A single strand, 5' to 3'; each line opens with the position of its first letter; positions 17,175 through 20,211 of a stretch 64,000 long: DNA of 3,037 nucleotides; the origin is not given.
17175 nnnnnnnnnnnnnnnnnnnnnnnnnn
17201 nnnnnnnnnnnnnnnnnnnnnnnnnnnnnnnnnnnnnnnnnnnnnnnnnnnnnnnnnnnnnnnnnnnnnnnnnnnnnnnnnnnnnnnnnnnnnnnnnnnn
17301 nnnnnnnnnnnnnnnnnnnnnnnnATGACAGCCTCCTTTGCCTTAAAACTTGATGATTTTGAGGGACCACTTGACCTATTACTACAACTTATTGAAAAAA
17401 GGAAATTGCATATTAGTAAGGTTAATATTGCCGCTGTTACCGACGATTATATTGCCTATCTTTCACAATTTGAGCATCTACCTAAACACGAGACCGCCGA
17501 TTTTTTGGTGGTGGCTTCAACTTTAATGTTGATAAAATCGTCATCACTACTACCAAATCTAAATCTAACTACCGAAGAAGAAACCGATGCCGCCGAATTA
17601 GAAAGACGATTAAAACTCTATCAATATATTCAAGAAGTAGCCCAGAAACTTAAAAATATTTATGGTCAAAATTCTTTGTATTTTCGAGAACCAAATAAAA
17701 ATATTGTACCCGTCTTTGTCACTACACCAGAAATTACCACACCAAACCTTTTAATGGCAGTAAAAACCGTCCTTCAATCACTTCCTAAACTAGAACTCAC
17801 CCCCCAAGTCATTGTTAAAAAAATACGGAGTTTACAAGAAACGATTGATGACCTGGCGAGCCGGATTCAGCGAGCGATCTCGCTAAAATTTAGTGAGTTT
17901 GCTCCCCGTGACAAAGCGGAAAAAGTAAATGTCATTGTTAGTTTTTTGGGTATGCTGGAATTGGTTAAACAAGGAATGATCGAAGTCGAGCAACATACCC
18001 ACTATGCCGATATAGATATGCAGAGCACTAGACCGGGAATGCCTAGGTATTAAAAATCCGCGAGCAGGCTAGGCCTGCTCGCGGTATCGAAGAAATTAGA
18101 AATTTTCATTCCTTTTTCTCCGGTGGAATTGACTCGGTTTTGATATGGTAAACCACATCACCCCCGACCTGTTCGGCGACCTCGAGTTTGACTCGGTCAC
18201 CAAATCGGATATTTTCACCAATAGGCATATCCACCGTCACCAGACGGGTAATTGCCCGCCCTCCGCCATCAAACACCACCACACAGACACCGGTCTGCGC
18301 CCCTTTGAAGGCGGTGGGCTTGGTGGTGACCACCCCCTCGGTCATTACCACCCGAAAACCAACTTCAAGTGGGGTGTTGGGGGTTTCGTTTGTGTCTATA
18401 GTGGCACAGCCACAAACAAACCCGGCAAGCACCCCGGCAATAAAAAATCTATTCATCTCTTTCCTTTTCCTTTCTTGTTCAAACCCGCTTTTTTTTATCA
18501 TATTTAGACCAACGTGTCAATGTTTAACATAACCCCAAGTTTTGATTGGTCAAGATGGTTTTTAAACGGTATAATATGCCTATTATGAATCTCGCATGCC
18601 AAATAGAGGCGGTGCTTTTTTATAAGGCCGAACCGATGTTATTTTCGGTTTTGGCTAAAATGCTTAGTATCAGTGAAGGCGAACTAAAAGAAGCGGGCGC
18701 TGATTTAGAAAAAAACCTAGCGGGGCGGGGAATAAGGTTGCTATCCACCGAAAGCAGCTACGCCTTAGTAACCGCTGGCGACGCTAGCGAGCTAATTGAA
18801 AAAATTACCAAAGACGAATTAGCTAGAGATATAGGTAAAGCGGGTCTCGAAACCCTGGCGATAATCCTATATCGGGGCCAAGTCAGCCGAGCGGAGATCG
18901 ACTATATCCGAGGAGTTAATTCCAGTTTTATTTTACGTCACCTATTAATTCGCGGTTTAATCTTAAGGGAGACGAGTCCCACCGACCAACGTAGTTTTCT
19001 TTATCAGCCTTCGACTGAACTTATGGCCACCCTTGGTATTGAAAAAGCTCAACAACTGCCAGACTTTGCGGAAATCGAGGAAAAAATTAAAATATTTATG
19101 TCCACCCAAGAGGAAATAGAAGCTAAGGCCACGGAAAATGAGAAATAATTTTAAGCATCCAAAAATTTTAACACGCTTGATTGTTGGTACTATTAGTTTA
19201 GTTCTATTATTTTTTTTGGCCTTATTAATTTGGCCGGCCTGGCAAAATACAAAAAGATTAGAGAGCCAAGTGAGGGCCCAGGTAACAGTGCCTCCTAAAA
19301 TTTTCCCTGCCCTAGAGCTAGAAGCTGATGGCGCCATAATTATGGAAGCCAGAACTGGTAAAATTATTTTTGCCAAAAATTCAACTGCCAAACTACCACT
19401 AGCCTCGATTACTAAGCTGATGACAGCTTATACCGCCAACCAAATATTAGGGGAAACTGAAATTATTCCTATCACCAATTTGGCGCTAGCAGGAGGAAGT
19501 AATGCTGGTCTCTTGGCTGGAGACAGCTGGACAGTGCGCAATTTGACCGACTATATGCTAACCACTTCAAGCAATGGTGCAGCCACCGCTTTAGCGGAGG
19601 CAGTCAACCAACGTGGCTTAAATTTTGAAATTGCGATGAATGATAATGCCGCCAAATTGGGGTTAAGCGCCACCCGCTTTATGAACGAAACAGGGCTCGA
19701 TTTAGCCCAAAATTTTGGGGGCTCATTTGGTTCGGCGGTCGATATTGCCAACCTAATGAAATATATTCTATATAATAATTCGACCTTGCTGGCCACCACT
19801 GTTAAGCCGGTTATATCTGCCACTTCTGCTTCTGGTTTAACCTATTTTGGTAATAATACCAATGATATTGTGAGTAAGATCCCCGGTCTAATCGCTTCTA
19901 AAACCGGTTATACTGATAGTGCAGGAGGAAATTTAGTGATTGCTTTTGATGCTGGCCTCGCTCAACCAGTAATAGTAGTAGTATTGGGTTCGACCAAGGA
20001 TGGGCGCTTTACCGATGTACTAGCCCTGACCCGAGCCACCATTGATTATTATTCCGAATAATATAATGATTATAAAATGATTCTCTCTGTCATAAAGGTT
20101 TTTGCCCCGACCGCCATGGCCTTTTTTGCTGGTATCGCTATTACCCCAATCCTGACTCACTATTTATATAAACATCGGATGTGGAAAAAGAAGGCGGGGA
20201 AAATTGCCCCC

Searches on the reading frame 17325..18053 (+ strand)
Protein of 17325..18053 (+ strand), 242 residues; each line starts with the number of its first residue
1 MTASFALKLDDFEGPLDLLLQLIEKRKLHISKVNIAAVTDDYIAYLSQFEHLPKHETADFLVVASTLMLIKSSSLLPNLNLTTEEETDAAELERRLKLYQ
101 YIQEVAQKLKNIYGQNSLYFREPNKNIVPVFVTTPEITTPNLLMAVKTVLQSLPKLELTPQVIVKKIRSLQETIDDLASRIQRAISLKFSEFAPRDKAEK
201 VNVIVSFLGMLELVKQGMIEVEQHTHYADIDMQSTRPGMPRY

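Call 7: search_protein_families(library=pfam, proteins=[window:17325-18053:+])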
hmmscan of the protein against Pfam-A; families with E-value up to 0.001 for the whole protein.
window:17325-18053:+ (242 aa): 1 family
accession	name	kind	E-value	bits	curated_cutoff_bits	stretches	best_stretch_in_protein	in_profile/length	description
PF02616.19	SMC_ScpA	-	1.7e-17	64.6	24.6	1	22-233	1-230/232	Segregation and condensation protein ScpA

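Call 10: find_encoding_contigs(protein=window:17325-18053:+, flank=3000, max_places=6)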
Protein window:17325-18053:+ (242 aa): 9 contigs read that carry it; 3 places shown.
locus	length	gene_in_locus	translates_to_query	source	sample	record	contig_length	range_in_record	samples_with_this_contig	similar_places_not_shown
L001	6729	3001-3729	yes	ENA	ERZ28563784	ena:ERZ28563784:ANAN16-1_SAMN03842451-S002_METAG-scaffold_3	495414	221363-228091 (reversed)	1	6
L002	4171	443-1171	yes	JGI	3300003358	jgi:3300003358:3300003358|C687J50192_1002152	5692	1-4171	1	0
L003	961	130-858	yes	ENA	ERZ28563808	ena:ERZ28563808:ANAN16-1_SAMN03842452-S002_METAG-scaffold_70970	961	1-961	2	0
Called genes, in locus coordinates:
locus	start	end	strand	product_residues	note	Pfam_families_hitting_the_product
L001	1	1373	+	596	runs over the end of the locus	PF00664:ABC_membrane, PF00005:ABC_tran, PF02463:SMC_N (faint)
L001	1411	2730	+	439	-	PF01336:tRNA_anti-codon, PF00152:tRNA-synt_2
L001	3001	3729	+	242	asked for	PF02616:SMC_ScpA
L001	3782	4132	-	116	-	-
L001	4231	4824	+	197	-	PF04079:SMC_ScpB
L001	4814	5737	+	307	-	PF00768:Peptidase_S11, PF13354:Beta-lactamase2 (weak)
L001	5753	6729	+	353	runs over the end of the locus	PF00953:Glycos_transf_4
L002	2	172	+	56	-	?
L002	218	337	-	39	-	-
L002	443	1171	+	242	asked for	PF02616:SMC_ScpA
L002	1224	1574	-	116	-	-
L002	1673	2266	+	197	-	PF04079:SMC_ScpB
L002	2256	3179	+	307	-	PF00768:Peptidase_S11, PF13354:Beta-lactamase2 (weak)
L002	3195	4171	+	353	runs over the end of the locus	PF00953:Glycos_transf_4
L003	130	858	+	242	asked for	PF02616:SMC_ScpA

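Call 37: find_homologous_proteins(query=window:17325-18050:+, max_evalue=1e-30)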
Query window:17325-18050:+ (242 aa): 2679 proteins with E <= 1e-30 among 5063 candidates; the best 120 are listed.
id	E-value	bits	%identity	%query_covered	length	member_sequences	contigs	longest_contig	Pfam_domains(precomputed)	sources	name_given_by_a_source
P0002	7.7e-149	511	100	100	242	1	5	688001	PF02616.20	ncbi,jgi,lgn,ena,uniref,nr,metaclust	ncbi:MAG: hypothetical protein A2571_02625 [Candidatus Vogelbacteria bacterium RIFOXYD1_FULL_44_32]|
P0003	2.4e-133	460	88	100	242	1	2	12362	PF02616.20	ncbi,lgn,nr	ncbi:MAG: hypothetical protein QG665_286 [Patescibacteria group bacterium]|nr:hypothetical protein [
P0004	6.2e-118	410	80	100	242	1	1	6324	PF02616.20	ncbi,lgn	-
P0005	8.7e-118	410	79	100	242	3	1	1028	PF02616.20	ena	-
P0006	2.7e-114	398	77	100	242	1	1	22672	PF02616.20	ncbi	-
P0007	8.1e-104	364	72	98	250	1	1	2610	PF02616.20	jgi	jgi:segregation and condensation protein A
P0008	8.4e-101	354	69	100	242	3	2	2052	PF02616.20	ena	-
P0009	4.2e-100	352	68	100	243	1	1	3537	PF02616.20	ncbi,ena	-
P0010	2.1e-90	320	63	99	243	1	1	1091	PF02616.20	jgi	jgi:segregation and condensation protein A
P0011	7.4e-87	309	61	100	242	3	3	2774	PF02616.20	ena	-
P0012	1.3e-83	298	60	98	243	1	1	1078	PF02616.20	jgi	-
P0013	1.7e-81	291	58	98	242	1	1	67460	PF02616.20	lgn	-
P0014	3.3e-81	290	57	100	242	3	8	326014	PF02616.20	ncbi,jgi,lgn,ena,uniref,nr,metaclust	ncbi:MAG: hypothetical protein A2589_01205 [Candidatus Vogelbacteria bacterium RIFOXYD1_FULL_46_19]|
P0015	6.0e-76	273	56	100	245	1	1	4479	PF02616.20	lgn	-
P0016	6.1e-76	273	55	100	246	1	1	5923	PF02616.20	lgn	-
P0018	6.6e-75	269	55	98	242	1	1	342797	PF02616.20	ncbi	-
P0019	7.4e-75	269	54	98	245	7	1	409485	PF02616.20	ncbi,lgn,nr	ncbi:MAG: segregation/condensation protein A [Candidatus Vogelbacteria bacterium]|nr:segregation/con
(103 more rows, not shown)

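Call 38: find_encoding_contigs(protein=P0004, flank=3000, max_places=2)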
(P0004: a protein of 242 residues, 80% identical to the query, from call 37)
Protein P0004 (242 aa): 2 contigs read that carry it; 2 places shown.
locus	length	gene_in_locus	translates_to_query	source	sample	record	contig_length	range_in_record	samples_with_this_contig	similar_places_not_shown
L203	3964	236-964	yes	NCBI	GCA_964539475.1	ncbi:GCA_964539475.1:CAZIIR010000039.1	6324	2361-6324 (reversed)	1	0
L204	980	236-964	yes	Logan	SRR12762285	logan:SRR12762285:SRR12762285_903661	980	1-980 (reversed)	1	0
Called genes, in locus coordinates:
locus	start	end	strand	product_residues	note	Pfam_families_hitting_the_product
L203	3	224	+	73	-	?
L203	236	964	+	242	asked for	PF02616:SMC_ScpA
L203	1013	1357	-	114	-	-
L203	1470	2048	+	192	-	PF04079:SMC_ScpB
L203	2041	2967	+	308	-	PF00768:Peptidase_S11, PF13354:Beta-lactamase2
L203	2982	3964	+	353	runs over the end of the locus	PF00953:Glycos_transf_4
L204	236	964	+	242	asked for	PF02616:SMC_ScpA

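Call 39: find_encoding_contigs(protein=P0006, flank=3000, max_places=2)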
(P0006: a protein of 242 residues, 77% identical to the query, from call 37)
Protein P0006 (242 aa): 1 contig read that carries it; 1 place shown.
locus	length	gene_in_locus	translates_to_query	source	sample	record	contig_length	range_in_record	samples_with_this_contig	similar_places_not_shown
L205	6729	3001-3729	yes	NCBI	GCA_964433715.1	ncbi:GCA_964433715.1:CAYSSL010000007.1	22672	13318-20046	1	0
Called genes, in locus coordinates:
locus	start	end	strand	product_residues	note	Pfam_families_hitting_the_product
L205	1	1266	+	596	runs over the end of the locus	PF00664:ABC_membrane, PF02463:SMC_N (faint), PF00005:ABC_tran, PF13304:AAA_21 (faint)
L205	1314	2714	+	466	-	PF01336:tRNA_anti-codon, PF00152:tRNA-synt_2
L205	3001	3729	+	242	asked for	PF02616:SMC_ScpA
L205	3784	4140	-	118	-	-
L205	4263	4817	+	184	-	PF04079:SMC_ScpB, PF01047:MarR (faint)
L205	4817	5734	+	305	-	PF00768:Peptidase_S11, PF13354:Beta-lactamase2 (weak)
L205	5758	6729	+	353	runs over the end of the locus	PF00953:Glycos_transf_4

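Call 40: find_encoding_contigs(protein=P0007, flank=3000, max_places=2)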
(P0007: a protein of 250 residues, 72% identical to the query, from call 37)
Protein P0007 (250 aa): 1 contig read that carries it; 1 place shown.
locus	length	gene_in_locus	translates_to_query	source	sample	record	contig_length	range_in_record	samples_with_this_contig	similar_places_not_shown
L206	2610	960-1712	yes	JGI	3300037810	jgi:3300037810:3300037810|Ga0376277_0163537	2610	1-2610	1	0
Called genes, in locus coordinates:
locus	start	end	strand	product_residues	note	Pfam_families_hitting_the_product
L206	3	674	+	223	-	?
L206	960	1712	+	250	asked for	PF02616:SMC_ScpA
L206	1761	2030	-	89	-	-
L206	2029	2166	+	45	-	-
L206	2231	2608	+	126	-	?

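Call 45: find_encoding_contigs(protein=P0009, flank=2000, max_places=1)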
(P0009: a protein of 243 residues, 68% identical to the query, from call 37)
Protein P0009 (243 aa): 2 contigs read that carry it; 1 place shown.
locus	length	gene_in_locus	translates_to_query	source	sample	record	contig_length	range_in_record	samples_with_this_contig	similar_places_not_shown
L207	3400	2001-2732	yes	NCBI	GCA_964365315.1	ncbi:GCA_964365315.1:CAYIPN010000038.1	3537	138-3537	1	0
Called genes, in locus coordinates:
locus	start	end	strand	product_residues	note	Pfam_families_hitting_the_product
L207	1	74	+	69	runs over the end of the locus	?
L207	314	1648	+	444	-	PF01336:tRNA_anti-codon, PF00152:tRNA-synt_2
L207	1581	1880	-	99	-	-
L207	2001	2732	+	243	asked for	PF02616:SMC_ScpA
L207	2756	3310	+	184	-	PF04079:SMC_ScpB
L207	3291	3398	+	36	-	?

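Call 46: find_encoding_contigs(protein=P0011, flank=2000, max_places=2)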
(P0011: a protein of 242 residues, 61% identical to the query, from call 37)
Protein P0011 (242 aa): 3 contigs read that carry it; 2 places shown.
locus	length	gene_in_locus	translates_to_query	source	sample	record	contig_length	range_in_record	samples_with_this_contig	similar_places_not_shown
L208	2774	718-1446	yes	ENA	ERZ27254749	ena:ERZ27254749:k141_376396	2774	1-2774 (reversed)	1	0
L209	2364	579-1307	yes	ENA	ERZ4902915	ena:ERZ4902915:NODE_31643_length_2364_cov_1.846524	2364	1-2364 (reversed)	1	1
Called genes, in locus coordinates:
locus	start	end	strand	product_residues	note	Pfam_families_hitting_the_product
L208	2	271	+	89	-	?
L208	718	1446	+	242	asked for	PF02616:SMC_ScpA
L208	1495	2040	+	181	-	PF04079:SMC_ScpB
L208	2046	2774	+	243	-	?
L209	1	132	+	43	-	?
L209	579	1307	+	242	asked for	PF02616:SMC_ScpA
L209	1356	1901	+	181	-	PF04079:SMC_ScpB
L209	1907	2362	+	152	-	?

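Call 47: find_encoding_contigs(protein=P0013, flank=2000, max_places=1)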
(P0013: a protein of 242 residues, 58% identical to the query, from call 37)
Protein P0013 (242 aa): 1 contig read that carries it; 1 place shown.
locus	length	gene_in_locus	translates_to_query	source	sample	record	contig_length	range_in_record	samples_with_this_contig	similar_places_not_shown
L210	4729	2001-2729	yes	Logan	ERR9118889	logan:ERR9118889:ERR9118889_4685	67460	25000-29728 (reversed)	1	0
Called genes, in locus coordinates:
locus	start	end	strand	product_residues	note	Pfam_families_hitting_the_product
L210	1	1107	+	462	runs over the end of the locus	PF01336:tRNA_anti-codon, PF00152:tRNA-synt_2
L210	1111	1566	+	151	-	PF11969:DcpS_C (weak), PF01230:HIT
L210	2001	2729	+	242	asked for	PF02616:SMC_ScpA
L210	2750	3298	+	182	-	PF04079:SMC_ScpB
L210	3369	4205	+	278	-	PF00144:Beta-lactamase (faint), PF00768:Peptidase_S11, PF13354:Beta-lactamase2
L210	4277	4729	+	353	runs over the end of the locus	PF00953:Glycos_transf_4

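Call 48: find_encoding_contigs(protein=P0014, flank=2000, max_places=1)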
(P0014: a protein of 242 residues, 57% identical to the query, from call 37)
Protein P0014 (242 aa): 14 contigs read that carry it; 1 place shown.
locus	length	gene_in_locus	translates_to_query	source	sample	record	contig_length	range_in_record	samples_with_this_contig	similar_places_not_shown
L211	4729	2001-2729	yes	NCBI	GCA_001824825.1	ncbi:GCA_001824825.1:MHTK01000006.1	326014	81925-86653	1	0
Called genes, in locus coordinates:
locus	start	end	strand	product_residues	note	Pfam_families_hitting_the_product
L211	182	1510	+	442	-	PF01336:tRNA_anti-codon, PF00152:tRNA-synt_2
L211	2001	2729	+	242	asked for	PF02616:SMC_ScpA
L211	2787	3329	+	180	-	PF04079:SMC_ScpB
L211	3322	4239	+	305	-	PF00768:Peptidase_S11, PF13354:Beta-lactamase2 (weak)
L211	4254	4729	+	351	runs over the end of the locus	PF00953:Glycos_transf_4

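Call 55: find_encoding_contigs(protein=P0008, flank=2000, max_places=2)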
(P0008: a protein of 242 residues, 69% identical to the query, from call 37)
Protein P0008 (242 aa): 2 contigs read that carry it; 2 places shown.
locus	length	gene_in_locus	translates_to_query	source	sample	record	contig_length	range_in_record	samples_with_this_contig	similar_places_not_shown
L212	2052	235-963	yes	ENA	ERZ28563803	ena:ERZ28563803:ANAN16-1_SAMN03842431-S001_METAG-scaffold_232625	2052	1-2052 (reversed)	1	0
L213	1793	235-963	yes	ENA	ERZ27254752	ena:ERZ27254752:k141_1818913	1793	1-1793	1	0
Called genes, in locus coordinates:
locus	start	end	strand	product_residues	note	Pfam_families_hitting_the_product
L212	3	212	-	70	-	?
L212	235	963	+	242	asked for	PF02616:SMC_ScpA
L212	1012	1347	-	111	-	-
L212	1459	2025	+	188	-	PF04079:SMC_ScpB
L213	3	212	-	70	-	?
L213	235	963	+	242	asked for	PF02616:SMC_ScpA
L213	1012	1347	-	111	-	-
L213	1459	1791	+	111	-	?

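Call 56: find_encoding_contigs(protein=P0005, flank=2000, max_places=2)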
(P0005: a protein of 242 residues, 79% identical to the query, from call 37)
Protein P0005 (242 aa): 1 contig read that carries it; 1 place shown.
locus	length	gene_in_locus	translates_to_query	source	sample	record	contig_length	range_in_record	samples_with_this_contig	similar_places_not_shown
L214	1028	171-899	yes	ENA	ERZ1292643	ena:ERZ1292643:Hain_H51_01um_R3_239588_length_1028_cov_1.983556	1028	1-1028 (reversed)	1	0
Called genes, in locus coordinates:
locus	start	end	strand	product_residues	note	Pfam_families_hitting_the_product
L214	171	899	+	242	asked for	PF02616:SMC_ScpA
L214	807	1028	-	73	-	?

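Call 67: find_encoding_contigs(protein=P0019, flank=2500, max_places=1)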
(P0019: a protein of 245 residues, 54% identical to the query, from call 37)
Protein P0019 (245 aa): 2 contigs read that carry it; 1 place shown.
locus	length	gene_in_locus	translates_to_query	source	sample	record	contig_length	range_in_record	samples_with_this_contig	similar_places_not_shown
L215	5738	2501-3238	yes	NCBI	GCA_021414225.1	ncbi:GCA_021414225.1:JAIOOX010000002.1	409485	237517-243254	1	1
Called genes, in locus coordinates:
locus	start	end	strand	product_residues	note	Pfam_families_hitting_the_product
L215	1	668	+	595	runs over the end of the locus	PF00664:ABC_membrane, PF00005:ABC_tran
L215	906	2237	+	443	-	PF01336:tRNA_anti-codon, PF00152:tRNA-synt_2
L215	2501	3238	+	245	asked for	PF02616:SMC_ScpA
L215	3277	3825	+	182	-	PF04079:SMC_ScpB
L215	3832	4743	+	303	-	PF00768:Peptidase_S11, PF13354:Beta-lactamase2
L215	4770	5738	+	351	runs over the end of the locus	PF00953:Glycos_transf_4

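Call 68: find_encoding_contigs(protein=P0018, flank=2500, max_places=1)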
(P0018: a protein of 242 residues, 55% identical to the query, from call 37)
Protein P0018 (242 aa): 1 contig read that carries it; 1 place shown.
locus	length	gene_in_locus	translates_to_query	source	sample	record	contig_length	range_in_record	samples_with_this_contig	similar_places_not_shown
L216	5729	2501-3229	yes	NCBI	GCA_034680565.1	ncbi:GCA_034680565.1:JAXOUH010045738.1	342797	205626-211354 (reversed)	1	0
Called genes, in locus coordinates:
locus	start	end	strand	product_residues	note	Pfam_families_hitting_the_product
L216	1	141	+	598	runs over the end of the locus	PF00664:ABC_membrane, PF00005:ABC_tran, PF02463:SMC_N (weak)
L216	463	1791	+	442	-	PF01336:tRNA_anti-codon, PF00152:tRNA-synt_2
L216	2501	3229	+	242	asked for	PF02616:SMC_ScpA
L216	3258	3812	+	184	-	PF04079:SMC_ScpB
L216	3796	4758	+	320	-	PF00768:Peptidase_S11, PF13354:Beta-lactamase2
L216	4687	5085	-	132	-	-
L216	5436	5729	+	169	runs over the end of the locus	PF20108:DUF6498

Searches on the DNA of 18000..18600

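Call 21: search_rna_families(source=window, start=18000, end=18600, threshold=evalue, max_evalue=10)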
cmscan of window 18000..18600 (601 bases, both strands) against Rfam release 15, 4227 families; matches with E-value up to 10: 3.
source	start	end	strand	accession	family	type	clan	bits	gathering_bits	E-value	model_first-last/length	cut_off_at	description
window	18473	18586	-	RF01437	S_pombe_snR10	Gene; snRNA; snoRNA; HACA-box;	CL00031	23.3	50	0.63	1-167/167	no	small nucleolar RNA snR10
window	18365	18439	-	RF03323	mir-3613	Gene; miRNA;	-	18.8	91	0.37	1-86/86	no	mir-3613 microRNA precursor family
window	18391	18526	-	RF00628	RgsA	Gene; sRNA;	-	12.5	88.4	1.1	1-194/194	no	RgsA sRNA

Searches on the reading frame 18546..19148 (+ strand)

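Call 7: search_protein_families(library=pfam, proteins=[window:18546-19148:+])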
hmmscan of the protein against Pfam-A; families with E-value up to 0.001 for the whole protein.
window:18546-19148:+ (200 aa): 1 family
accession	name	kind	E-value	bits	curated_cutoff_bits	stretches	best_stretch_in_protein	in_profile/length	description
PF04079.22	SMC_ScpB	-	3e-34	118.4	27.4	1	19-173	2-159/160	Segregation and condensation complex subunit ScpB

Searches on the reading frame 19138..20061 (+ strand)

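Call 7: search_protein_families(library=pfam, proteins=[window:19138-20061:+])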
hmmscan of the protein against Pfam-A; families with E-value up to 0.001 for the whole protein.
window:19138-20061:+ (307 aa): 3 families
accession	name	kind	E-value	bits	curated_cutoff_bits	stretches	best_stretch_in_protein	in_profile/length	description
PF00768.25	Peptidase_S11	-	3.1e-37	128.7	27.6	1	59-285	8-237/239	D-alanyl-D-alanine carboxypeptidase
PF13354.11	Beta-lactamase2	-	1.4e-06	28.2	22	1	71-282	7-212/214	Beta-lactamase enzyme family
PF02113.21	Peptidase_S13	-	7.1e-05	22.2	22.8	1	57-160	12-110/444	D-Ala-D-Ala carboxypeptidase 3 (S13) family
